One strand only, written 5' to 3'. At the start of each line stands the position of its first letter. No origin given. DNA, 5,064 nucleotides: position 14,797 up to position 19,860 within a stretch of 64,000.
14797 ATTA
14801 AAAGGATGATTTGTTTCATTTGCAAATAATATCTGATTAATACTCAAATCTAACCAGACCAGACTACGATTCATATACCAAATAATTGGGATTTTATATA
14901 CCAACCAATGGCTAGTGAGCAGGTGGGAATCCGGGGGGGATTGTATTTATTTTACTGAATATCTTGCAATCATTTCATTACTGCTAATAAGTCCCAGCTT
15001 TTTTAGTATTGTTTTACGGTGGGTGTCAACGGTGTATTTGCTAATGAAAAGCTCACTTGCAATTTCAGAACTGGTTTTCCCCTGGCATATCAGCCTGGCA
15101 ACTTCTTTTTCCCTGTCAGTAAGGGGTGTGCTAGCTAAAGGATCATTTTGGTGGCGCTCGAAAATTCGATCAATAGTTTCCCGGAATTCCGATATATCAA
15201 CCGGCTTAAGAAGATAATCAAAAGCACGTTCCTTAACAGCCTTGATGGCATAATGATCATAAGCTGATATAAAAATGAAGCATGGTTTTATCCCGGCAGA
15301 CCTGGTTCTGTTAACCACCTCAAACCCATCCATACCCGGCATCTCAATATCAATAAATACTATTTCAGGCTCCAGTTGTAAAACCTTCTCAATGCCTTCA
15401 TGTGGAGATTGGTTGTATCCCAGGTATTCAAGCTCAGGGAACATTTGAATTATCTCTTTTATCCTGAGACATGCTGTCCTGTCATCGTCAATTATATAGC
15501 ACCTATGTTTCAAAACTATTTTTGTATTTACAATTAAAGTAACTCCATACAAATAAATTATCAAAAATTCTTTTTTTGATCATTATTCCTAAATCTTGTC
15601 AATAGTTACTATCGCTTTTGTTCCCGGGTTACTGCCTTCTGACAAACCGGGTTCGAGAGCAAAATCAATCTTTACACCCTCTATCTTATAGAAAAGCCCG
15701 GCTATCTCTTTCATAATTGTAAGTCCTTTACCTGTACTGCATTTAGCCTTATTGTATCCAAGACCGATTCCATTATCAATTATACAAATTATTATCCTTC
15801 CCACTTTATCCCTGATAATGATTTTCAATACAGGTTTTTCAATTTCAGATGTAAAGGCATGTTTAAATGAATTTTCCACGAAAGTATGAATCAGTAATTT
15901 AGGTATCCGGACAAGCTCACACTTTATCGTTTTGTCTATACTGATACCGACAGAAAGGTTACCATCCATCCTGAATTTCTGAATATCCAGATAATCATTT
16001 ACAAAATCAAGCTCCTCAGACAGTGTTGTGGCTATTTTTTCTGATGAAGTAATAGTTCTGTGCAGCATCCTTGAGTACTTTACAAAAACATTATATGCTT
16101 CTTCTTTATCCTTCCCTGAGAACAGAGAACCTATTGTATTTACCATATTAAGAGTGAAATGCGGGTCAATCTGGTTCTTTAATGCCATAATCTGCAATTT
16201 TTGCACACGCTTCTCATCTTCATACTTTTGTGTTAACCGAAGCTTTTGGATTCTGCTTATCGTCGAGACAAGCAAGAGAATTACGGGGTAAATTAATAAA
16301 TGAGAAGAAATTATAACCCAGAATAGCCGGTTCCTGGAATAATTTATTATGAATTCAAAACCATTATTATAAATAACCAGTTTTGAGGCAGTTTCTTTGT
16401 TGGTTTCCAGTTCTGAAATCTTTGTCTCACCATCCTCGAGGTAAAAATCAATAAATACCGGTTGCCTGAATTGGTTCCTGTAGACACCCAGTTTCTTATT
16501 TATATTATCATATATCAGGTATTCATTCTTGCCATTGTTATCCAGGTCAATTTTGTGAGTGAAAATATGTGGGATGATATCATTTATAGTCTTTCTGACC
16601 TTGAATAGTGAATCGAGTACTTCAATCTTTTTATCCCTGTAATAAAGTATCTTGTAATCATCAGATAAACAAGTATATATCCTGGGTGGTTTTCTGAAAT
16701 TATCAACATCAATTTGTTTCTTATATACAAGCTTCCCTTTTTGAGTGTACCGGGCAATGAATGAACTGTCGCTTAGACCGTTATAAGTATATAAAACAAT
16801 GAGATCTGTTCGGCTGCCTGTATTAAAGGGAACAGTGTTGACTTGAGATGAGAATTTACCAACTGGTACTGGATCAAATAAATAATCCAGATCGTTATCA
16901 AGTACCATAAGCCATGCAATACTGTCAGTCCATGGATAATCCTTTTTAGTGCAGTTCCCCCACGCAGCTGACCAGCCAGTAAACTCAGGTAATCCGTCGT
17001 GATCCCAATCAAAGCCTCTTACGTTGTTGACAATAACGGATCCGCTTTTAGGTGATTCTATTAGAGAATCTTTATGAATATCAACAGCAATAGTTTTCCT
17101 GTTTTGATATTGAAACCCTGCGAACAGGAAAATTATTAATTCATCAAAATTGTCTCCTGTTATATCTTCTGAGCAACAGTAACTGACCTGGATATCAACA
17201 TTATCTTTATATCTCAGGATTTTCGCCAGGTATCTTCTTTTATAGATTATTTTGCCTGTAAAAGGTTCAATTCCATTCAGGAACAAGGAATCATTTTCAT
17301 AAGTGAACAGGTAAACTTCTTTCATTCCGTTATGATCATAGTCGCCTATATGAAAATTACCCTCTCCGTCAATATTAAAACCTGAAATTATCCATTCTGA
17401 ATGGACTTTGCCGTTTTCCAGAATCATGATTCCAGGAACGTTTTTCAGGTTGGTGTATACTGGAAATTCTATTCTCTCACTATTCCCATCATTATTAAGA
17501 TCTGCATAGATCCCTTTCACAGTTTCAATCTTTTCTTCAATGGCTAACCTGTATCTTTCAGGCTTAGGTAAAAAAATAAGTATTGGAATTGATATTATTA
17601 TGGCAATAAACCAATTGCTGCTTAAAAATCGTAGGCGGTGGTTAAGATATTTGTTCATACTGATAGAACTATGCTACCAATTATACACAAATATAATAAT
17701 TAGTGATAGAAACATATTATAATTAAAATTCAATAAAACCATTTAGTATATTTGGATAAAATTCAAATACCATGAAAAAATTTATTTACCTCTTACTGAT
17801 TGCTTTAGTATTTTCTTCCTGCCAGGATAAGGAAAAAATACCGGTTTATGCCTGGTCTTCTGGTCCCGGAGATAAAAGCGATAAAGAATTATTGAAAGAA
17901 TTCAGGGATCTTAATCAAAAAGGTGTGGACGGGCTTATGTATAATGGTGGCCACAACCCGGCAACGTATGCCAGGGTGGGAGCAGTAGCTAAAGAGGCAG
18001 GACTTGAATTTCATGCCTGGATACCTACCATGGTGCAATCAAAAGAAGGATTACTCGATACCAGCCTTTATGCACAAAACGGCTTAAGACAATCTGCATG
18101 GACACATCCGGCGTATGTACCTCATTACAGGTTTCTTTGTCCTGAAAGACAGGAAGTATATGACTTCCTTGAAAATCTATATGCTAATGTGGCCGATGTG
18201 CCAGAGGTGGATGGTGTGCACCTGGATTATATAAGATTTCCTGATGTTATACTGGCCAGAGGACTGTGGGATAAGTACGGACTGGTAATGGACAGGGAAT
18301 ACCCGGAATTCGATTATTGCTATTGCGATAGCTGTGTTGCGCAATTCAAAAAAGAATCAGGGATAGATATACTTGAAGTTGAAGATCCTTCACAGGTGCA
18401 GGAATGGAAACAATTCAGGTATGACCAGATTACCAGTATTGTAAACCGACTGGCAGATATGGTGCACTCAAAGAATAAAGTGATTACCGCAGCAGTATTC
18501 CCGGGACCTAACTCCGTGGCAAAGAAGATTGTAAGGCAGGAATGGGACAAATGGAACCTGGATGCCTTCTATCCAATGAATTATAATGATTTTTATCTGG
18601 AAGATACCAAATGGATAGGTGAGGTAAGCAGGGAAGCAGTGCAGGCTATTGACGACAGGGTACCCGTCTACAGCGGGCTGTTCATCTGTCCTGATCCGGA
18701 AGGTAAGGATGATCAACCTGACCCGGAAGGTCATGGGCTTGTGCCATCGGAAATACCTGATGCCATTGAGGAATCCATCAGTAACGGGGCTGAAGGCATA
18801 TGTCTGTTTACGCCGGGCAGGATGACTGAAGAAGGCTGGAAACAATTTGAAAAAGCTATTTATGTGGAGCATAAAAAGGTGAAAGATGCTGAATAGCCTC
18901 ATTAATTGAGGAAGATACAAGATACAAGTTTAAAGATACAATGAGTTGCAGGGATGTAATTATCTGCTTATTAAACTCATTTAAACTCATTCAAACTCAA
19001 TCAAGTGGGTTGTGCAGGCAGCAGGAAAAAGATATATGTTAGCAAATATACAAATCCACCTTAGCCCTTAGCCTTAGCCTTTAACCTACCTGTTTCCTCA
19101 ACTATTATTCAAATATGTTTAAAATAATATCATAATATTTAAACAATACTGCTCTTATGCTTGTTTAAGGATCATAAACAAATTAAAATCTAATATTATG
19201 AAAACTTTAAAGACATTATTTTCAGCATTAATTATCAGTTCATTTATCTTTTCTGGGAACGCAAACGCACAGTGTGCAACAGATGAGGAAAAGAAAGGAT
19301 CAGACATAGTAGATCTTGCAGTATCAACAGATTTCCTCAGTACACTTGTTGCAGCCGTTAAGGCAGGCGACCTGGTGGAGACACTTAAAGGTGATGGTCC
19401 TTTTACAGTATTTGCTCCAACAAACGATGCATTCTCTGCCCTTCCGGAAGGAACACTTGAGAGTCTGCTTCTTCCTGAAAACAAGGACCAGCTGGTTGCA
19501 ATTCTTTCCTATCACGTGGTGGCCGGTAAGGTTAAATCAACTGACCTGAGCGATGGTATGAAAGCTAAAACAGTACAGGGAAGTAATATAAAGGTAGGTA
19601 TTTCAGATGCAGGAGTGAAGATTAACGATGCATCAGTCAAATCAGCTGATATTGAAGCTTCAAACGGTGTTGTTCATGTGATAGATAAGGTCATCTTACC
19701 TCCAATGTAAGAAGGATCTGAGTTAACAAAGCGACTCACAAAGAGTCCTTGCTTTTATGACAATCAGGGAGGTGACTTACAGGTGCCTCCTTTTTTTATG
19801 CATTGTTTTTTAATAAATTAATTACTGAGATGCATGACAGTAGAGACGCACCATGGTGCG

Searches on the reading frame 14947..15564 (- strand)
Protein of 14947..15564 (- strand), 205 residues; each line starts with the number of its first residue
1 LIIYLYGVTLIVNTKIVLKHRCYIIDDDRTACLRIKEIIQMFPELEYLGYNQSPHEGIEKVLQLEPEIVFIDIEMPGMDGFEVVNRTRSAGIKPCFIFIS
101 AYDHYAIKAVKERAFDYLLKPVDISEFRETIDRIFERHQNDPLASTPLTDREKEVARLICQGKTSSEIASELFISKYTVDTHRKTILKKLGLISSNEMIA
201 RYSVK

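Call 80: search_protein_families(library=pfam, proteins=[window:14947-15564:-], max_evalue=0.00001)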
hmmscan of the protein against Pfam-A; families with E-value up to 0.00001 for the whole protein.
window:14947-15564:- (205 aa): 2 families
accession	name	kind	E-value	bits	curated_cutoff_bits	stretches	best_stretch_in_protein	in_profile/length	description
PF00072.30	Response_reg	-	7.1e-17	62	30.2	1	24-131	3-110/111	Response regulator receiver domain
PF00196.25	GerE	-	1.8e-16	59.9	23.5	1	147-199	2-54/57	Bacterial regulatory proteins, luxR family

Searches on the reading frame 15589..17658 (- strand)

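Call 80: search_protein_families(library=pfam, proteins=[window:15589-17658:-], max_evalue=0.00001)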
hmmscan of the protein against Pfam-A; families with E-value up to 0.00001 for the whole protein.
window:15589-17658:- (689 aa): 1 family
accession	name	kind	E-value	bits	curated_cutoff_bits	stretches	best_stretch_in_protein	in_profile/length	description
PF06580.19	His_kinase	-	1.1e-18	67.6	25.2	1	489-567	2-80/81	Histidine kinase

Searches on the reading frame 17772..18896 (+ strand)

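Call 26: search_protein_families(library=pfam, proteins=[window:17772-18896:+])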
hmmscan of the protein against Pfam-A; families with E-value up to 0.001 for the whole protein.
window:17772-18896:+ (374 aa): 1 family
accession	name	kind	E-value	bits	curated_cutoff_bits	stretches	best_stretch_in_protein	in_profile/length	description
PF02638.21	GHL10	-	3.9e-06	26.6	27.9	0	188-284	176-250/311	Glycosyl hydrolase-like 10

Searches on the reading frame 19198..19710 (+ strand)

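Call 26: search_protein_families(library=pfam, proteins=[window:19198-19710:+])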
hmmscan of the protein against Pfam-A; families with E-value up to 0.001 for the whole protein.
window:19198-19710:+ (170 aa): 1 family
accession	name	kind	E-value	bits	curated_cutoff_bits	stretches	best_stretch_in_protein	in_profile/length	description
PF02469.27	Fasciclin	-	3e-40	137.7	22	1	47-168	3-123/123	Fasciclin domain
